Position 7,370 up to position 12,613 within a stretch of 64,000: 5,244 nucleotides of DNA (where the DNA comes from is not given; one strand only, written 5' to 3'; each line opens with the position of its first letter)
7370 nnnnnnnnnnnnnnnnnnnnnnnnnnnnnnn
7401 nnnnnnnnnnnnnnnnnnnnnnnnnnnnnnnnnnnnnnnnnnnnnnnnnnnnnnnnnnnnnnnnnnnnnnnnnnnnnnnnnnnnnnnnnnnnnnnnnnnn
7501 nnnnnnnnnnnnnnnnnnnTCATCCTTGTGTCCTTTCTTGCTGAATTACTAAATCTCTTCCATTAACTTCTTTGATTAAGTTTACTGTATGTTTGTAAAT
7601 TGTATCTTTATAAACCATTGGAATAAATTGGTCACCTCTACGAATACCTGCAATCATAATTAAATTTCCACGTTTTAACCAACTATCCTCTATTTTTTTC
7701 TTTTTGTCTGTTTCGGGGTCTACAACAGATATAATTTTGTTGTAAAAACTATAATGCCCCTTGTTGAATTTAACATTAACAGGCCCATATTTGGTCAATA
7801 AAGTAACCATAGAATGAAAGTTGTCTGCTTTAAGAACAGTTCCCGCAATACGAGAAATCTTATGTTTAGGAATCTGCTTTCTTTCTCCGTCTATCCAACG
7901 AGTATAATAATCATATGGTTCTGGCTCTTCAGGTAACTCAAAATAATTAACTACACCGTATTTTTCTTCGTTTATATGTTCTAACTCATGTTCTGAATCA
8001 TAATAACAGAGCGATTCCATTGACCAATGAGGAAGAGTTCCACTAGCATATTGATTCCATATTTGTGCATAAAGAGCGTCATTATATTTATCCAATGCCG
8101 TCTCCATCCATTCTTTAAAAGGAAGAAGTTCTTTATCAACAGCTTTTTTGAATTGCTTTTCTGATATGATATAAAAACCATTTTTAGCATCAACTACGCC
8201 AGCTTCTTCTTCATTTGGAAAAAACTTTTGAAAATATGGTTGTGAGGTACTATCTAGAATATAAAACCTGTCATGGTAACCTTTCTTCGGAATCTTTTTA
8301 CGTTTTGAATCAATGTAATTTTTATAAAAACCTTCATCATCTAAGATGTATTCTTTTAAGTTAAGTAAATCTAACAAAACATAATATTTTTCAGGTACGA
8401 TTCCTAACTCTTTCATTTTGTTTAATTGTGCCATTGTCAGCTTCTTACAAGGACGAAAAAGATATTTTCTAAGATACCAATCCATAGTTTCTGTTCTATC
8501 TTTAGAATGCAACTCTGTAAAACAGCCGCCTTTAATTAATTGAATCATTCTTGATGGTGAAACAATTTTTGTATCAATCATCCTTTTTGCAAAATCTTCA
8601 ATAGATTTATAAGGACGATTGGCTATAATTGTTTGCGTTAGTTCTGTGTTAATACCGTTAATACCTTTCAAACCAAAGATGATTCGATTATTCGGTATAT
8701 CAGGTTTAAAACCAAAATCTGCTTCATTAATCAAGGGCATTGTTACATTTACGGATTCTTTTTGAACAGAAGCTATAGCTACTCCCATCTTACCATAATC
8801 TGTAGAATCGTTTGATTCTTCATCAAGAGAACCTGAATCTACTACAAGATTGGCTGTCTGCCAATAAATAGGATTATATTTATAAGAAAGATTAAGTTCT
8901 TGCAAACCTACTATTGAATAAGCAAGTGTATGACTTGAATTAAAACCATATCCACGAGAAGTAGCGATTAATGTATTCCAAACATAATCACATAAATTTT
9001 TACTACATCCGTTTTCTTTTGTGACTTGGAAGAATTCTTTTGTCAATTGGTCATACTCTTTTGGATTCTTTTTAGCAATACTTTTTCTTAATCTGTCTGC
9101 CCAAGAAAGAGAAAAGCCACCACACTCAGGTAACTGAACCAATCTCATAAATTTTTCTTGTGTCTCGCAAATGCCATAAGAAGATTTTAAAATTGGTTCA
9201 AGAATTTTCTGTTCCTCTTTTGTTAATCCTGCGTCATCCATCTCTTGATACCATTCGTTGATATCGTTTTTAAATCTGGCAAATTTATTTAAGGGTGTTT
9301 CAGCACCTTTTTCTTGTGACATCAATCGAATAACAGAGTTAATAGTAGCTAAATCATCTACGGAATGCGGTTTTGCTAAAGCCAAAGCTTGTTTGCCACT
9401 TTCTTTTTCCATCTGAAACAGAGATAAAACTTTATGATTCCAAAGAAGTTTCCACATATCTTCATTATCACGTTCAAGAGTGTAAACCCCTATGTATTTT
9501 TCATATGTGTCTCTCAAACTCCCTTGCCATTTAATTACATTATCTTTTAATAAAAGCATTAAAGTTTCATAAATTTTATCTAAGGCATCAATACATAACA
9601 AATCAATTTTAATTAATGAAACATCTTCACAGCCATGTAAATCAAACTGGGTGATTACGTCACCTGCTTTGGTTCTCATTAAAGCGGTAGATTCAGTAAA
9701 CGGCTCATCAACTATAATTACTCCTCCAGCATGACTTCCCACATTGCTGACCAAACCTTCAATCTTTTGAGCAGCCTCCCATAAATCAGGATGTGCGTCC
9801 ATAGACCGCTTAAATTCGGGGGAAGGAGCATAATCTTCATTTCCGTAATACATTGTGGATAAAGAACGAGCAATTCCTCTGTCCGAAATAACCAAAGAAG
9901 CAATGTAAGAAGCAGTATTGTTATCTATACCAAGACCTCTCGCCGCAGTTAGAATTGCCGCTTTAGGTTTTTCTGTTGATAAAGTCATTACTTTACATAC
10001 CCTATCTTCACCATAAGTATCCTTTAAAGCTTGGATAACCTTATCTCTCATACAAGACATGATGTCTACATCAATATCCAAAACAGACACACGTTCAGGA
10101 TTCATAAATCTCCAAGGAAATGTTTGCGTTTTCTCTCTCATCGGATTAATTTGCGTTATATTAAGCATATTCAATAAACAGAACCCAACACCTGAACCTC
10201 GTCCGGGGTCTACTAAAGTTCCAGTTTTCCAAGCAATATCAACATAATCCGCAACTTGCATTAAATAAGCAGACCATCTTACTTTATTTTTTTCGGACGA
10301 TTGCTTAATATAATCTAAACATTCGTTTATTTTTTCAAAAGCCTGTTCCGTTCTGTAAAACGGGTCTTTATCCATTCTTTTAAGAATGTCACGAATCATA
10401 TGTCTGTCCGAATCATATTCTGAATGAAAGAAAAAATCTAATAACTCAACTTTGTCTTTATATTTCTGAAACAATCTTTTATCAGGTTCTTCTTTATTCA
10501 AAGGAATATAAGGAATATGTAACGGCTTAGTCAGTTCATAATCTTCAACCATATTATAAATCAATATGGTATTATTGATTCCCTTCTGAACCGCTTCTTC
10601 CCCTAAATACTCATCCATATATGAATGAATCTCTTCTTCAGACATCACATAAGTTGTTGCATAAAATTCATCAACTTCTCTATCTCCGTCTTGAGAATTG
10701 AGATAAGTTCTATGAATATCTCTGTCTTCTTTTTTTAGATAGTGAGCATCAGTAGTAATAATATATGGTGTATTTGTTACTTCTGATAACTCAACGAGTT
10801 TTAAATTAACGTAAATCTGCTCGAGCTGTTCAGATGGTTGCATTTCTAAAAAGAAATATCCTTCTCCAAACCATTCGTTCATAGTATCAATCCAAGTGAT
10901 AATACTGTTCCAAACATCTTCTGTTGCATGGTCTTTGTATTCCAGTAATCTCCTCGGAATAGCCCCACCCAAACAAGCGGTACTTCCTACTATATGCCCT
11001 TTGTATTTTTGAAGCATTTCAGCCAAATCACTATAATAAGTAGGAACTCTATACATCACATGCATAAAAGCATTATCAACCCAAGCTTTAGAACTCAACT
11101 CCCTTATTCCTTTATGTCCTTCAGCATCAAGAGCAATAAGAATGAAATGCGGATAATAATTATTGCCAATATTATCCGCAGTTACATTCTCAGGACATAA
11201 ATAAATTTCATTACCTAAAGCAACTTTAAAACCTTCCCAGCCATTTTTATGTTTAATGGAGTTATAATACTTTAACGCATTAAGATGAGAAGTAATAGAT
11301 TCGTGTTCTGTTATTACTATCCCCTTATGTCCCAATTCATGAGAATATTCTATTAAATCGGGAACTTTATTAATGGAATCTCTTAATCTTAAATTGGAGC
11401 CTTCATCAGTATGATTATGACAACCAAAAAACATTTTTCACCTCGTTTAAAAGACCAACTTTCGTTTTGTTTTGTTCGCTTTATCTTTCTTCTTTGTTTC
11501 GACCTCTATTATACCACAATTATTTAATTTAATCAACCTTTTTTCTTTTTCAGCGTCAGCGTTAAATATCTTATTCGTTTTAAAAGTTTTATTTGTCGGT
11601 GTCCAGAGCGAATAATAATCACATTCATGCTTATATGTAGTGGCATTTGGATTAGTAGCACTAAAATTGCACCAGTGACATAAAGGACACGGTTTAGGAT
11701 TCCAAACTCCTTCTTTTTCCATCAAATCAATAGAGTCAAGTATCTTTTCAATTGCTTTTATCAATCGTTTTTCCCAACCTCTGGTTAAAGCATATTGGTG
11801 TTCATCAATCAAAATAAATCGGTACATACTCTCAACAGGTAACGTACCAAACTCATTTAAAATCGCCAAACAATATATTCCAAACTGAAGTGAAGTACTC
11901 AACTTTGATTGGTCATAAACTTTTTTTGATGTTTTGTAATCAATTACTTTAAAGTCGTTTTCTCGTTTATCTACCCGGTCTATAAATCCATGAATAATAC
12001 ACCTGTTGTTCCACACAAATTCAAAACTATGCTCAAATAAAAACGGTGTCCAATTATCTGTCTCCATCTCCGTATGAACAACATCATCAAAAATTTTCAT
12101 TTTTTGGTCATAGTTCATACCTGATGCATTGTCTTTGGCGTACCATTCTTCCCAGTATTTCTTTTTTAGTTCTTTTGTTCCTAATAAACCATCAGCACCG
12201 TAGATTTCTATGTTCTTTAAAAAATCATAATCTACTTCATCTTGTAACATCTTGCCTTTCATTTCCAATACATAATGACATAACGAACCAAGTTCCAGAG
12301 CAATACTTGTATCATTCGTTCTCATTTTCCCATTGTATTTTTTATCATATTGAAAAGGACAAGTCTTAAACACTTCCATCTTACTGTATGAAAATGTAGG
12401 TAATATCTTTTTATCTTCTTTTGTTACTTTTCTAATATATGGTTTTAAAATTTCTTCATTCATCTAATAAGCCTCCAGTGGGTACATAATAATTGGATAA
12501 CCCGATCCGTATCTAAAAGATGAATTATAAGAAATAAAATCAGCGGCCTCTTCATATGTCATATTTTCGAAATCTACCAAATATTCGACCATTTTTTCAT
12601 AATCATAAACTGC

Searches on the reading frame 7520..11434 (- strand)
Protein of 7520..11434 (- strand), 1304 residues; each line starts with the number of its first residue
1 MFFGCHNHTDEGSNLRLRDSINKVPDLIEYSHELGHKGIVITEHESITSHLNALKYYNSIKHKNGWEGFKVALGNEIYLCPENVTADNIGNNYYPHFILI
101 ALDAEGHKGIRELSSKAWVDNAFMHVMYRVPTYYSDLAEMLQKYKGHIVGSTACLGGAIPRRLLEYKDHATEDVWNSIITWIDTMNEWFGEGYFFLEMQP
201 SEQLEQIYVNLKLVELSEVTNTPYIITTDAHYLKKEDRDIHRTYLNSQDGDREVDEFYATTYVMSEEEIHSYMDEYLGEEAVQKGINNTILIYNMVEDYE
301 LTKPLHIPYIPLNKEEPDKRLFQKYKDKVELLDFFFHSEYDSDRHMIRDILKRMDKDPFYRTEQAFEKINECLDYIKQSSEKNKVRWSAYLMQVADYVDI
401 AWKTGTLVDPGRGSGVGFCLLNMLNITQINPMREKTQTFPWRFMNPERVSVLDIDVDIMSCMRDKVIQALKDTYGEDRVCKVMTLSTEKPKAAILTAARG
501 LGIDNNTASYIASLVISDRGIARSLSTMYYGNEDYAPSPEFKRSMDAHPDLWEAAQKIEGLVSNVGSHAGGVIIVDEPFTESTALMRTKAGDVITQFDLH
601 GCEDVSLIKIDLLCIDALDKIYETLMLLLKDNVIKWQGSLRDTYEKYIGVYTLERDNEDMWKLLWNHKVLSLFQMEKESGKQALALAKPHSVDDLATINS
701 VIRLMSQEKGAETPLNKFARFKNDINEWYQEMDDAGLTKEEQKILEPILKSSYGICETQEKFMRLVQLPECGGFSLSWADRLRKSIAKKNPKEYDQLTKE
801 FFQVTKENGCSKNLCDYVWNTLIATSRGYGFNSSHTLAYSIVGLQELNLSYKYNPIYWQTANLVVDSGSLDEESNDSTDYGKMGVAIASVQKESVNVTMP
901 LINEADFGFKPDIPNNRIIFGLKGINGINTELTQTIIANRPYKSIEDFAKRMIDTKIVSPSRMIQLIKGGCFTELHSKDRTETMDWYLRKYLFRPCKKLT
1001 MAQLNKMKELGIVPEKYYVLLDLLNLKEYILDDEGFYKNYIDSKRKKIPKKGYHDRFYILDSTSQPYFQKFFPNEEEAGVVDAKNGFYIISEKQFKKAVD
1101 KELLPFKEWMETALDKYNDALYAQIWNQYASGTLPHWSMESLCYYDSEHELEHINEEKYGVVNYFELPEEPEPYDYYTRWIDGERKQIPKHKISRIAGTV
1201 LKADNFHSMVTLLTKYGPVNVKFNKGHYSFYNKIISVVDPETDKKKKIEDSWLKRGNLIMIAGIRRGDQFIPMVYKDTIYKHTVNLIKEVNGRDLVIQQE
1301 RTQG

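Call 14: search_protein_families(library=pfam, proteins=[window:7520-11434:-], max_evalue=0.01)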
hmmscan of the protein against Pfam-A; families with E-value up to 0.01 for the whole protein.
window:7520-11434:- (1304 aa): 4 families
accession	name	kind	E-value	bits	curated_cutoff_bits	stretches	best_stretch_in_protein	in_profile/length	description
PF07733.18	DNA_pol3_alpha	-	3.8e-52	177.9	23.9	1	364-613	22-259/260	Bacterial DNA polymerase III alpha NTPase domain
PF17657.6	DNA_pol3_finger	-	1.7e-22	80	22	1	640-809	12-166/166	Bacterial DNA polymerase III alpha subunit finger domain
PF02811.25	PHP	-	9.5e-18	65.5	26.4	1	6-200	3-163/164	PHP domain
PF14579.12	HHH_6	-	5.8e-14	52.5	25.6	1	895-978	2-86/90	Helix-hairpin-helix motif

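Call 25: search_dna_similar(query=window:7520-11434:-, collection=phages, mode=protein, max_evalue=1e-10, max_rows=15)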
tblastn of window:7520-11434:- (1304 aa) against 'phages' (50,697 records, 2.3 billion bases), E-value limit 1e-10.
Records with a match: 1395; places in all: 1402; records where one place covers at least 80% of the query: 113.
Best place of each record, by identity: <60% 1395.
By first word of the organism name: Pseudomonas 296; Mycobacterium 278; Streptomyces 211; Gordonia 122; Bacillus 99; Staphylococcus 48; Bacteriophage 39; Microbacterium 36; Escherichia 31; Rhodococcus 22; and 56 more.
By host as written in the record: Mycobacterium smegmatis mc2 155 202; Pseudomonas aeruginosa 116; - 95; Pseudomonas aeruginosa PAO1 84; Streptomyces griseus ATCC 10137 81; Gordonia terrae 3612 65; Streptomyces lividans JI 1326 44; Mycobacterium smegmatis mc#155 37; and 232 more.
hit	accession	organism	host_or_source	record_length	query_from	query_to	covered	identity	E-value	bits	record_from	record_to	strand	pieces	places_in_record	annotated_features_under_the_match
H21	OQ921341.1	Bacillus phage SPbetaL1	Bacillus subtilis BEST7003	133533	2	1291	99%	39.3%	0e+0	882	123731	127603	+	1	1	hypothetical protein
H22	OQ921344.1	Bacillus phage SPbetaL4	Bacillus subtilis BEST7003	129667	2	1291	99%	39.3%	0e+0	893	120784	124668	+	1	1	hypothetical protein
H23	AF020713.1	Bacillus phage SPBc2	-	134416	2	1291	99%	39.2%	0e+0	885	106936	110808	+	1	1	yorL: putative DNA polymerase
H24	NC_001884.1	Bacillus phage SPBc2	Bacillus subtilis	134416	2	1291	99%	39.2%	0e+0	885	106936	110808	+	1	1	yorL: DNA polymerase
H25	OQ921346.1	Bacillus phage SPbetaL6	Bacillus subtilis BEST7003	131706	2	1291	99%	39.2%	0e+0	881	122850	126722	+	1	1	hypothetical protein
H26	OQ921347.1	Bacillus phage SPbetaL7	Bacillus subtilis BEST7003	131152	2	1291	99%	39.2%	0e+0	881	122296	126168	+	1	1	hypothetical protein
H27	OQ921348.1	Bacillus phage SPbetaL8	Bacillus subtilis BEST7003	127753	2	1303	100%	38.8%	0e+0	884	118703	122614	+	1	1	hypothetical protein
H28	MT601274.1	Bacillus phage vB_BsuS-Goe13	Bacillus subtilis Delta6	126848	2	1291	99%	38.9%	0e+0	884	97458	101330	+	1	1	yorL: putative DNA polymerase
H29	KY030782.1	Bacillus phage phi3T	Bacillus subtilis str. 168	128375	2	1291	99%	38.9%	0e+0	881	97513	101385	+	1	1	DNA polymerase III alpha subunit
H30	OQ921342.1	Bacillus phage SPbetaL2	Bacillus subtilis BEST7003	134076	2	1291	99%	38.9%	0e+0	882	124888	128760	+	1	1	hypothetical protein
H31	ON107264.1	Bacillus phage BUCT083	Bacillus subtilis subsp. subtilis str. ...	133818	2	1291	99%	38.9%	0e+0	880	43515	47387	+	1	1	DNA polymerase III subunit alpha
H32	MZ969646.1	Bacillus phage BUCT082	Bacillus subtilis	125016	2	1291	99%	38.8%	0e+0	873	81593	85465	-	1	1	DNA polymerase III subunit alpha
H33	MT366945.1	Bacillus phage phi3Ts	Bacillus subtilis subsp. subtilis str. ...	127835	2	1291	99%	38.8%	0e+0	879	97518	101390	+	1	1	putative DNA polymerase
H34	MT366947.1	Bacillus phage Hyb2phi3Ts-SPbeta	Bacillus subtilis subsp. subtilis str. ...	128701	2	1291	99%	38.8%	0e+0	879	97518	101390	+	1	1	putative DNA polymerase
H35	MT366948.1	Bacillus phage Hyb3phi3Ts-SPbeta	Bacillus subtilis subsp. subtilis str. ...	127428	2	1291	99%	38.8%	0e+0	879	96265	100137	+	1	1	putative DNA polymerase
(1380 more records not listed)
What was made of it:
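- On SPbeta-like phages (context): Pol III alpha is 39% identical to SPbeta YorL over 99% of its length (call 25).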

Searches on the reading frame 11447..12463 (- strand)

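Call 14: search_protein_families(library=pfam, proteins=[window:11447-12463:-], max_evalue=0.01)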
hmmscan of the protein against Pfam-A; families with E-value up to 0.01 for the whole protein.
window:11447-12463:- (338 aa): 1 family
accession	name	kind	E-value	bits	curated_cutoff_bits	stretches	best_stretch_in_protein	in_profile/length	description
PF12705.13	PDDEXK_1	-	1.4e-24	87.8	22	1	23-269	1-244/247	PD-(D/E)XK nuclease superfamily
